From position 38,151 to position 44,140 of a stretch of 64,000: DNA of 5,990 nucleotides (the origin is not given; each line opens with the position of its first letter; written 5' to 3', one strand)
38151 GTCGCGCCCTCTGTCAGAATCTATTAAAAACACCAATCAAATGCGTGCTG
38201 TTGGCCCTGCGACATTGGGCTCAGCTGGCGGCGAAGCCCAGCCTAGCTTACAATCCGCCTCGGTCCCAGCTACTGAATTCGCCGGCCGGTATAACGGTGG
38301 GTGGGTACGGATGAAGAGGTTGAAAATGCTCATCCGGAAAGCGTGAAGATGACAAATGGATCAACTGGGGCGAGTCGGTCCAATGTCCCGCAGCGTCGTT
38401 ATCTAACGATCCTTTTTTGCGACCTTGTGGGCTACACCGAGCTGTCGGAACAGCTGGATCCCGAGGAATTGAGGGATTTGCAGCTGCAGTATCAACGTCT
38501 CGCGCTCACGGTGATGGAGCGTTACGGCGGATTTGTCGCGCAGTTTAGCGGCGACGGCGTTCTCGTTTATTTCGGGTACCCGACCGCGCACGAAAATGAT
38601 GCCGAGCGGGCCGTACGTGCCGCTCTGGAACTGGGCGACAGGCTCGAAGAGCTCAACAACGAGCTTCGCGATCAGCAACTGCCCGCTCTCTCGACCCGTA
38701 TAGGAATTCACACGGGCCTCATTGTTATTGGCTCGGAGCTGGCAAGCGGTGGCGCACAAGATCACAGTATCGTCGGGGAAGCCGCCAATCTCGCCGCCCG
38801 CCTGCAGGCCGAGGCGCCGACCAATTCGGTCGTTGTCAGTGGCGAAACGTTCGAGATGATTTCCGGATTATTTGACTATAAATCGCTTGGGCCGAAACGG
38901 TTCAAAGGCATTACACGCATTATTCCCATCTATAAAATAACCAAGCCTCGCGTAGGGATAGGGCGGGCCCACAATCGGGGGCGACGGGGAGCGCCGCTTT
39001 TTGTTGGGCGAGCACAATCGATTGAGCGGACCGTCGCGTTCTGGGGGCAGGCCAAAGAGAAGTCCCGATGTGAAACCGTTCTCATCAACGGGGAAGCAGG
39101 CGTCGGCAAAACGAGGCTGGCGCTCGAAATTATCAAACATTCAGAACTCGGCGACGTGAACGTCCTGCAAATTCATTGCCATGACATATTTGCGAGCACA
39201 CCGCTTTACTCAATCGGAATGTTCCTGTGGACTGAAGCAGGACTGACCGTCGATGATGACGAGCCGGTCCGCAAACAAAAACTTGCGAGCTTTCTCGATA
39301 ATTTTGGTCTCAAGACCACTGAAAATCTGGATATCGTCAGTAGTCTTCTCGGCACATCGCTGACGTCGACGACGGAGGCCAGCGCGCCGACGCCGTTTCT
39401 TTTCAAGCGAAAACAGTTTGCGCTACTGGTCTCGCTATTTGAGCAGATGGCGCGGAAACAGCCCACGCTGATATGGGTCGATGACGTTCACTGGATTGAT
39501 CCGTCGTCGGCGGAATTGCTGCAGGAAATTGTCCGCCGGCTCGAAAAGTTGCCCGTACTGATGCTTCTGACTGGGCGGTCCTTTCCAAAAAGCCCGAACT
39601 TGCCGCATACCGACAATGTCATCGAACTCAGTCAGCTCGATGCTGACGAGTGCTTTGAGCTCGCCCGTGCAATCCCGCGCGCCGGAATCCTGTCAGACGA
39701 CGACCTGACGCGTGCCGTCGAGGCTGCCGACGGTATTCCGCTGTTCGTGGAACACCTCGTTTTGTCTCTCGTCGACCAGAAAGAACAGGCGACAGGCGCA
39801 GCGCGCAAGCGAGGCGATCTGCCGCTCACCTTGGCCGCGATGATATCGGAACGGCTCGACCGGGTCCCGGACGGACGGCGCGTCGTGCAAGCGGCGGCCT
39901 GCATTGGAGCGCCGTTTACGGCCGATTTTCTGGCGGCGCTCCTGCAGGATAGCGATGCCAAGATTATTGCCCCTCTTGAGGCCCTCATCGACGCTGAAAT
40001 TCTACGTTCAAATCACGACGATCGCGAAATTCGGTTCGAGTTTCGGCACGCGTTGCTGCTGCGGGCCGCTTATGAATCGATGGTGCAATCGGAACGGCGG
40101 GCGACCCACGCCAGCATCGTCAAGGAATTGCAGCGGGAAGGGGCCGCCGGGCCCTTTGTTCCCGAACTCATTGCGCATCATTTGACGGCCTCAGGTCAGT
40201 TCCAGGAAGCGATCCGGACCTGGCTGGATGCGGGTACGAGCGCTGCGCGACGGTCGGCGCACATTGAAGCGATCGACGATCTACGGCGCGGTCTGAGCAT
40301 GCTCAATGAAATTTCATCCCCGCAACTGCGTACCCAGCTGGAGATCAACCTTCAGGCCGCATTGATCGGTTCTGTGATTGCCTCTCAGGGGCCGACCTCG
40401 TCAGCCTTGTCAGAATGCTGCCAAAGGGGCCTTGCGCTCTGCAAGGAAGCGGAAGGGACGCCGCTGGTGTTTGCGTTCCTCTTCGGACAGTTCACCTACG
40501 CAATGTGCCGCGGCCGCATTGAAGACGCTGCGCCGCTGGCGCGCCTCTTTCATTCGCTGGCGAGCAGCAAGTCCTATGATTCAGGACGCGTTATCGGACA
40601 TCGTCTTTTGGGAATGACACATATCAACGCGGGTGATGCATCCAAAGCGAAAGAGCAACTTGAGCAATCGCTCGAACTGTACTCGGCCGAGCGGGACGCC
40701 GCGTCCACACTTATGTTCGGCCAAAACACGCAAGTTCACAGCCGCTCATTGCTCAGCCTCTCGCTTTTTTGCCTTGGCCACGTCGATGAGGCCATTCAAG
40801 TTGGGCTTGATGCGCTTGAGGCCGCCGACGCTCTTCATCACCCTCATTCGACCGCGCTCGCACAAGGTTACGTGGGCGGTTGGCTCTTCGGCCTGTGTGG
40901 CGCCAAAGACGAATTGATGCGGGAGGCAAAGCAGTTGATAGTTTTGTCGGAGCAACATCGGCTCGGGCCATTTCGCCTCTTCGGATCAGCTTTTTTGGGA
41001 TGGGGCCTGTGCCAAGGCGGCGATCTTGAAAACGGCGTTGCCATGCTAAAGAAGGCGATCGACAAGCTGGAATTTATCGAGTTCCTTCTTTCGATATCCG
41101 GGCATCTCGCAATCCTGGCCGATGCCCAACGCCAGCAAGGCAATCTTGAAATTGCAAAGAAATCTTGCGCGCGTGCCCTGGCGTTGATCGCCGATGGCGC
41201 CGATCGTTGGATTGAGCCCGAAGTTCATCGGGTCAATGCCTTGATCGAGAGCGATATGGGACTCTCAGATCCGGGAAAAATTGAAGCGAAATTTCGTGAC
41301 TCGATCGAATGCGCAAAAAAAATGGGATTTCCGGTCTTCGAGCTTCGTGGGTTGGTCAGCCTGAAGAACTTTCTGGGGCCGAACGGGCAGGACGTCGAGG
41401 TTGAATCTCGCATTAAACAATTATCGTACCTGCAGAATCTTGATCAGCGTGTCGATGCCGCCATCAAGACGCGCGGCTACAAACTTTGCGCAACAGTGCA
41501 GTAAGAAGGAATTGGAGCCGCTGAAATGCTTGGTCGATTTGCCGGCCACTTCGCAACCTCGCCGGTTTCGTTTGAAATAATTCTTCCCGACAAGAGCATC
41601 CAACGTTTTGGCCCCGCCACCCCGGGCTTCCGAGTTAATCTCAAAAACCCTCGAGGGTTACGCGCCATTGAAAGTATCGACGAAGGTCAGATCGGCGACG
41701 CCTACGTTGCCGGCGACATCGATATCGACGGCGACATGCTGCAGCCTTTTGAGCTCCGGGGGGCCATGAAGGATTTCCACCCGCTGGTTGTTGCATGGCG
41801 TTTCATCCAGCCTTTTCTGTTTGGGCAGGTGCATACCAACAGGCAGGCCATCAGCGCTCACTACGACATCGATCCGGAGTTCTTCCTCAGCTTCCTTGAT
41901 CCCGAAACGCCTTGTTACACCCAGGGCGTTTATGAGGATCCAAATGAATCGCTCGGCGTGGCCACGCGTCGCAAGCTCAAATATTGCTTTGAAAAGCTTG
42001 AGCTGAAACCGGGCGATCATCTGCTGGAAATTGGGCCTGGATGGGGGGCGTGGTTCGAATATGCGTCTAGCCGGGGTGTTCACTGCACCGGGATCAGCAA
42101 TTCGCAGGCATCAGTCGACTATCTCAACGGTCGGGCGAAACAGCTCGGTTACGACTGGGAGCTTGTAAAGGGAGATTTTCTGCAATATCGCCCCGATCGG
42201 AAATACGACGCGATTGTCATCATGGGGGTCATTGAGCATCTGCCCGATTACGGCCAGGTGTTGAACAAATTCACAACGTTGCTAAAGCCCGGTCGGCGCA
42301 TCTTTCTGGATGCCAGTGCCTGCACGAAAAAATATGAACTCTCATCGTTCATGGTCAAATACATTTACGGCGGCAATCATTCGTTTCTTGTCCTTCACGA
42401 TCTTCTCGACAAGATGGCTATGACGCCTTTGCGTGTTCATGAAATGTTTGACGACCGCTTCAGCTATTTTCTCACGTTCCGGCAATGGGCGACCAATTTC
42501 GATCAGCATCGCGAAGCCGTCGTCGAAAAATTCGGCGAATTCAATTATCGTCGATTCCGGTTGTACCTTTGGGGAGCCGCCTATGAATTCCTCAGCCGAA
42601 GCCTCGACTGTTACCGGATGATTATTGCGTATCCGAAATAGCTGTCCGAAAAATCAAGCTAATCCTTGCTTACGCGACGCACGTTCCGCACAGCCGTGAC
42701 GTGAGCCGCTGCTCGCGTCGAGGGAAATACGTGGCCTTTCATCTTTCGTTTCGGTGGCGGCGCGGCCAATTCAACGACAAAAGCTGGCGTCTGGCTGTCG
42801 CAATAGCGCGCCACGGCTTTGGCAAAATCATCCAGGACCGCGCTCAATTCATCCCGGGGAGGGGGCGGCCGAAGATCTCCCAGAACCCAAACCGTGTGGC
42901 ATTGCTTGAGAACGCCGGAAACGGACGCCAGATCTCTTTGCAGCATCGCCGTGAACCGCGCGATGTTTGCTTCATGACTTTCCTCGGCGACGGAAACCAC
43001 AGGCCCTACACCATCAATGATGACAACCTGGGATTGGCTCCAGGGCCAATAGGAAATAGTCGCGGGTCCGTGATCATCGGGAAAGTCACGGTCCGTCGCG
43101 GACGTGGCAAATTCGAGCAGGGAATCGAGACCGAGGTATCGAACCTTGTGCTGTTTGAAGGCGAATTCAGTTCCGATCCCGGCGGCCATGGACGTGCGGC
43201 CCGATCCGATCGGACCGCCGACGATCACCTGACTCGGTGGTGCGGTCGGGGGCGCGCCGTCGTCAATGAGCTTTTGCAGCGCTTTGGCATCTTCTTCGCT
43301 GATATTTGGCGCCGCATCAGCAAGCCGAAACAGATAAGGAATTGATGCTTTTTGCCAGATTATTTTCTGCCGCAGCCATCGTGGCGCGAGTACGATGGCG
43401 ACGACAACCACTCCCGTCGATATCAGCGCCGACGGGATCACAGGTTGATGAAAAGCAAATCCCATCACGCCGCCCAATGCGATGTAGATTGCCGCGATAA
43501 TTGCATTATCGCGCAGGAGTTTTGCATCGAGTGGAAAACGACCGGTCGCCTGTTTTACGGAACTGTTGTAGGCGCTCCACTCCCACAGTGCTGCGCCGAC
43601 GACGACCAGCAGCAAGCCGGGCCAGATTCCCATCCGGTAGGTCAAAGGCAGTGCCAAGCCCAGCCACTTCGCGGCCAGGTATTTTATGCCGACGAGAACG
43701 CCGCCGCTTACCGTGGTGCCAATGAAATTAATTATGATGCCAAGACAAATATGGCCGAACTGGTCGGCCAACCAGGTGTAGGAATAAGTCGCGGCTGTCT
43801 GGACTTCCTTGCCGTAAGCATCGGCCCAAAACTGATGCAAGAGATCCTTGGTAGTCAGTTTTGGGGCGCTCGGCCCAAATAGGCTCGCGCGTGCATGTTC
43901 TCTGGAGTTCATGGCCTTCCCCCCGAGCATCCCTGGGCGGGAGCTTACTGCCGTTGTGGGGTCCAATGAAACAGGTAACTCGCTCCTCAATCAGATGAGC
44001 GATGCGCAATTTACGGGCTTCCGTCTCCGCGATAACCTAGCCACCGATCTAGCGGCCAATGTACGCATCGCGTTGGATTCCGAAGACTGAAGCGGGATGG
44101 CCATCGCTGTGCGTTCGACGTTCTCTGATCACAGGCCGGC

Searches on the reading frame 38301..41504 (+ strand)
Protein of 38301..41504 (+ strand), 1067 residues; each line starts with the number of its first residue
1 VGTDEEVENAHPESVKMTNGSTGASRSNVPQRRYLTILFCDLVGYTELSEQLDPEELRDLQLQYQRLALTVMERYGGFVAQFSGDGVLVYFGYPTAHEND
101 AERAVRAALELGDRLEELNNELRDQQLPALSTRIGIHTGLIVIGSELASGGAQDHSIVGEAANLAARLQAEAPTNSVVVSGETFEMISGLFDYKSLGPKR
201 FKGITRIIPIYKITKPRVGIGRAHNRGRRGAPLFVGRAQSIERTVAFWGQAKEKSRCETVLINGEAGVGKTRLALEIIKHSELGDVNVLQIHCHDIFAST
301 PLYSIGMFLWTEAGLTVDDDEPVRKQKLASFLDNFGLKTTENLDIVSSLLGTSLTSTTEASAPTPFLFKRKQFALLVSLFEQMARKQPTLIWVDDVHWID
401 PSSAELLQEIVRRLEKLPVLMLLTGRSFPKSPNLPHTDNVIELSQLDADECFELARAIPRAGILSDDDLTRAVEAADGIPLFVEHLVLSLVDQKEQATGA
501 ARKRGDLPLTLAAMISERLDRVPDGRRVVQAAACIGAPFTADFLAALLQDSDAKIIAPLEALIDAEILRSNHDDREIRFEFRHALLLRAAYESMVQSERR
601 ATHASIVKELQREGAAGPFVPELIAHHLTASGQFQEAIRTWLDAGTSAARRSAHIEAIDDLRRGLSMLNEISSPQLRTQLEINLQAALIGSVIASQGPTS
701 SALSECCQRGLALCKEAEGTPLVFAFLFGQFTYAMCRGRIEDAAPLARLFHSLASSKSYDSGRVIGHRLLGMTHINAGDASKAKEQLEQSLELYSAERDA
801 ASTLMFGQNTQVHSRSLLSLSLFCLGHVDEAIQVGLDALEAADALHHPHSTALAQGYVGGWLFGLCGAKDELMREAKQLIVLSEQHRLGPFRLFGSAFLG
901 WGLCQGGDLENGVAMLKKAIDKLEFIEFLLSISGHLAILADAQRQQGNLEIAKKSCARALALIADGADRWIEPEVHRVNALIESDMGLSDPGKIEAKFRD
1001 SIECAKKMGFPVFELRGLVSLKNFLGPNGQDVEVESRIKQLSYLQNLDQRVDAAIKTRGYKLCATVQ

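Call 3: search_protein_families(library=pfam, proteins=[window:38301-41504:+], max_evalue=0.01)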
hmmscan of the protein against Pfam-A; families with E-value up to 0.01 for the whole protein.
window:38301-41504:+ (1067 aa): 11 families
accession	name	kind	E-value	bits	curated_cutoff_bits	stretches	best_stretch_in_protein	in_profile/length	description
PF13191.12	AAA_16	-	1.4e-17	65.1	32.6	1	234-421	2-166/167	AAA ATPase domain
PF00211.25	Guanylate_cyc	-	2.8e-14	53.6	21.9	1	34-203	8-172/183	Adenylate and Guanylate cyclase catalytic domain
PF07719.23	TPR_2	-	1.9e-06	28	27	0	766-794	3-31/34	Tetratricopeptide repeat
PF17874.7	TPR_MalT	-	1.5e-05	24.9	45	1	869-965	17-112/336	MalT-like TPR region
PF00931.28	NB-ARC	-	5e-05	23.1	23.5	1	252-486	13-201/248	NB-ARC domain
PF13401.12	AAA_22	-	0.00022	22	27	1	257-422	5-119/130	AAA domain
PF00004.35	AAA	-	0.0003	21.7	21.2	1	260-406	1-88/131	ATPase family associated with various cellular activities (AAA)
PF13181.12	TPR_8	-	0.00038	20.8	25.7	0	769-794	6-31/34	Tetratricopeptide repeat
PF00158.32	Sigma54_activat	-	0.00086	19.5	20.2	1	236-296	3-61/168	Sigma-54 interaction domain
PF13424.12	TPR_12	-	0.0028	18.3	30.1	0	767-795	48-76/77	Tetratricopeptide repeat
PF25201.1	nSTAND6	-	0.0031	18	27.7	0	236-301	3-62/148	Novel STAND NTPase 6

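Call 4: search_protein_families(library=ncbifam, proteins=[window:38301-41504:+], max_evalue=0.01)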
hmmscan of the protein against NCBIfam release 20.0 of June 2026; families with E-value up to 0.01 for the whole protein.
window:38301-41504:+ (1067 aa): 5 families
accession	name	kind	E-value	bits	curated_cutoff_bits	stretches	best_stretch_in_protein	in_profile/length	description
TIGR03903.1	TOMM_kin_cyc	equivalog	5.2e-115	385.6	705.75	1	20-1019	272-1262/1267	TOMM system kinase/cyclase fusion protein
NF058673.1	LipAdnlyCyLipJMY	equivalog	2e-09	36.7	800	1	22-205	283-441/449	bifunctional lipase/adenylate cyclase LipJ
TIGR02928.1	TIGR02928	subfamily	0.0023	16.9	181.3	1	234-295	17-84/366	orc1/cdc6 family replication initiation protein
TIGR02521.1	type_IV_pilW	equivalog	0.006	16.1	154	0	770-804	37-71/234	type IV pilus biogenesis/stability protein PilW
NF005115.0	PRK06547.1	equivalog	0.008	15.6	173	0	251-282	9-40/172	hypothetical protein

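Call 5: search_protein_families(library=padloc, proteins=[window:38301-41504:+], max_evalue=0.01)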
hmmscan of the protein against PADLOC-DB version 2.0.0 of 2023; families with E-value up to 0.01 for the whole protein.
window:38301-41504:+ (1067 aa): 14 families
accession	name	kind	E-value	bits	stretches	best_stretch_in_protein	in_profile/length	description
PDLC02370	PycC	-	4.2e-17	60.5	1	27-182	75-233/340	-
PDLC02367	PycC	-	4.8e-17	60.1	1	35-189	44-194/226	-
PDLC00734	PycC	-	2.6e-15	54.4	1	15-187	174-344/374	Pycsar cyclase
PDLC00761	PycC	-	2.3e-12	44.5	1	37-182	108-257/438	Pycsar cyclase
PDLC00767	PycC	-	2.7e-11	41.4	1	31-182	89-244/337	Pycsar cyclase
PDLC00766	PycC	-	2.8e-09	34.8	1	36-189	45-197/232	Pycsar cyclase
PDLC00765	PycC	-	9.4e-08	29.5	1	38-188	261-413/477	Pycsar cyclase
PDLC02366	PycC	-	4.3e-07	27.2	1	63-183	100-197/486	-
PDLC00764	PycC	-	4.6e-07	27.1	1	30-181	90-247/449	Pycsar cyclase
PDLC02369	PycC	-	1e-06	26.5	1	29-187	41-191/248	-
PDLC02368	PycC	-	5.2e-06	24.2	1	35-180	45-193/234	-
PDLC00763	PycC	-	0.0003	18.2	1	37-188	56-208/268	Pycsar cyclase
PDLC02350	AbiO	-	0.0025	14.7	1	258-295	193-230/468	AbiO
PDLC02372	Nhi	-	0.0058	13.3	1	257-295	199-236/470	-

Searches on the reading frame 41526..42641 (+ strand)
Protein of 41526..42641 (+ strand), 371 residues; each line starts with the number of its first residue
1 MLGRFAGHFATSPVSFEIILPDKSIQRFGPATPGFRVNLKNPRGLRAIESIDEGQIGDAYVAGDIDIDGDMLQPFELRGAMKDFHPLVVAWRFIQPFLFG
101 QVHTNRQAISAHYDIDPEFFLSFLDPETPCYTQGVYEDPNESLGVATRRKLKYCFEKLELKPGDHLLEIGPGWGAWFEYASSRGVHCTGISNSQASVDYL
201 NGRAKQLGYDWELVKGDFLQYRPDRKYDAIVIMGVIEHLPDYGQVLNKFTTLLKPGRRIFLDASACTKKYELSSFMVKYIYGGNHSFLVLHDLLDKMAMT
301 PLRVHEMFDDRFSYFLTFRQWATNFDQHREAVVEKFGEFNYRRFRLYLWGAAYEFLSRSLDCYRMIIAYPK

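Call 3: search_protein_families(library=pfam, proteins=[window:41526-42641:+], max_evalue=0.01)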
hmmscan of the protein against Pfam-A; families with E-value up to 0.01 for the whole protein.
window:41526-42641:+ (371 aa): 7 families
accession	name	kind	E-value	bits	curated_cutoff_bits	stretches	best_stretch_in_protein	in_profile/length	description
PF02353.26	CMAS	-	4.6e-39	134.8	27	1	104-364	5-272/273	Mycolic acid cyclopropane synthetase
PF13489.12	Methyltransf_23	-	3e-12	47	27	1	148-262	10-117/164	Methyltransferase domain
PF13649.12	Methyltransf_25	-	7.1e-12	46.3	27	1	167-256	2-96/97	Methyltransferase domain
PF08241.18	Methyltransf_11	-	3.3e-11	44.1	21.2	1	167-259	1-93/95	Methyltransferase domain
PF08242.18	Methyltransf_12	-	1.4e-09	38.9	30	1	167-256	1-95/98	Methyltransferase domain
PF13847.12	Methyltransf_31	-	1.1e-07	32.1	27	1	161-263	2-111/145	Methyltransferase domain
PF25371.1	DUF7884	-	3.5e-05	24.4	27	1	15-71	13-71/90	Domain of unknown function (DUF7884)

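Call 4: search_protein_families(library=ncbifam, proteins=[window:41526-42641:+], max_evalue=0.01)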
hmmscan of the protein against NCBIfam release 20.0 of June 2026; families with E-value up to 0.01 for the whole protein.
window:41526-42641:+ (371 aa): 14 families
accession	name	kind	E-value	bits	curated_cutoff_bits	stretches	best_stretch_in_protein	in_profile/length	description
NF008686.0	PRK11705.1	equivalog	3.1e-33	115.4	400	1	104-368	109-371/383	cyclopropane fatty acyl phospholipid synthase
NF040703.1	cyclopro_CfaB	exception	4.9e-32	111.2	650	1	18-367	18-374/393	C17 cyclopropane fatty acid synthase CfaB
NF053839.1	CPFASynBruc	equivalog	4.7e-28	98.3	600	1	18-359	20-374/410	cyclopropane fatty acid synthase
NF040660.1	mycolic_MTase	equivalog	7.6e-20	71.6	390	1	105-366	4-280/283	cyclopropane mycolic acid synthase family methyltransferase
TIGR01983.1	UbiG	equivalog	3e-08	33.3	102.95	1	163-263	50-153/228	bifunctional 2-polyprenyl-6-hydroxyphenol methylase/3-demethylubiquinol 3-O-methyltransferase UbiG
NF043040.1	corrin_prot_MT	hypoth_equivalog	7.7e-06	25.5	180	1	161-260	40-146/216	corrinoid protein-associated methyltransferase CpaM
TIGR02469.1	CbiT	equivalog_domain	4.1e-05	23.8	78.3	1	155-263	12-122/124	precorrin-6Y C5,15-methyltransferase (decarboxylating) subunit CbiT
NF045667.1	MTase_DVU1556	equivalog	0.00022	20.8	155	1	148-261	12-119/213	DVU_1556 family methyltransferase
TIGR00755.1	ksgA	equivalog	0.00028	20.3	171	1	152-228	19-94/256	16S rRNA (adenine(1518)-N(6)/adenine(1519)-N(6))-dimethyltransferase RsmA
NF041675.1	sarc_dimgly_tmase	equivalog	0.00076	19.5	550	1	133-262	36-171/278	sarcosine/dimethylglycine N-methyltransferase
NF001243.0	PRK00216.1-4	equivalog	0.001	18.5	235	1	154-267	39-158/237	demethylmenaquinone methyltransferase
NF000499.2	Erm23S_rRNA_broad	equivalog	0.002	17.6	212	1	148-226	9-86/244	23S ribosomal RNA methyltransferase Erm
NF047649.1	MTase_UXPK_star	exception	0.0053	15.8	460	1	159-261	74-181/283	methyltransferase/UXPK-star double selenoprotein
NF041536.1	ArsM_DUF2284_UU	exception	0.0073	14.7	575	1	213-264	133-183/459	arsenite methyltransferase/DUF2284 domain selenoprotein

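Call 5: search_protein_families(library=padloc, proteins=[window:41526-42641:+], max_evalue=0.01)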
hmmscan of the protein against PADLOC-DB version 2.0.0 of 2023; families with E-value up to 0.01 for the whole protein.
window:41526-42641:+ (371 aa): 1 family
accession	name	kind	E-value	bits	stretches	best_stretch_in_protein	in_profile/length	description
PDLC04134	mad2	-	3.7e-18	63.6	1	147-265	276-398/492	mads_2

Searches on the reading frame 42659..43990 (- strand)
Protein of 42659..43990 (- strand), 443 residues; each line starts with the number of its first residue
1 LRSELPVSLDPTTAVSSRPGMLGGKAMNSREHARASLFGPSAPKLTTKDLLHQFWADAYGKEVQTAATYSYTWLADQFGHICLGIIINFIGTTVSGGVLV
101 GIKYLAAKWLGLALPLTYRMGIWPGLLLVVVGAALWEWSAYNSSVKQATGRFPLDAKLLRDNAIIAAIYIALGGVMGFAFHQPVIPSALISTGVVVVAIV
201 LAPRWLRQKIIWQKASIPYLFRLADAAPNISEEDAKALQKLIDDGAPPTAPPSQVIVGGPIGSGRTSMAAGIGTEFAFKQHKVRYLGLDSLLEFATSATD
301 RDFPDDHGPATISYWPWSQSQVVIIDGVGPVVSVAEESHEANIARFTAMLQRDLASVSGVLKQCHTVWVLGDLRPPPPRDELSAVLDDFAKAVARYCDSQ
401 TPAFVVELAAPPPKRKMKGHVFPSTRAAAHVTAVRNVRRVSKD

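Call 3: search_protein_families(library=pfam, proteins=[window:42659-43990:-], max_evalue=0.01)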
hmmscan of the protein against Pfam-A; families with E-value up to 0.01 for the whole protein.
window:42659-43990:- (443 aa): 0 families

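Call 4: search_protein_families(library=ncbifam, proteins=[window:42659-43990:-], max_evalue=0.01)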
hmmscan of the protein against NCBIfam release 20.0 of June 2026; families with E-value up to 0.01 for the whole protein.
window:42659-43990:- (443 aa): 1 family
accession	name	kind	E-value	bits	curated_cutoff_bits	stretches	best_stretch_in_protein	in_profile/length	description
NF038214.1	IS21_help_AAA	equivalog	0.00037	20.2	200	1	254-301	92-139/232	IS21-like element helper ATPase IstB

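Call 5: search_protein_families(library=padloc, proteins=[window:42659-43990:-], max_evalue=0.01)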
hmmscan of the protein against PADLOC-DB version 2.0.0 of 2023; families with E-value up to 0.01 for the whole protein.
window:42659-43990:- (443 aa): 0 families

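Call 89: search_solved_structures(query=window:42659-43912:-, max_evalue=1)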
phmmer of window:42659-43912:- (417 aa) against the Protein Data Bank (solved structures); distinct sequences matched with E-value up to 1: 1.
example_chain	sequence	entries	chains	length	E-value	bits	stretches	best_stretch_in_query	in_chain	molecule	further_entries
9fqr_Xf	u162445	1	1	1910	0.8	11.8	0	215-255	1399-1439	Cilia- and flagella-associated protein 276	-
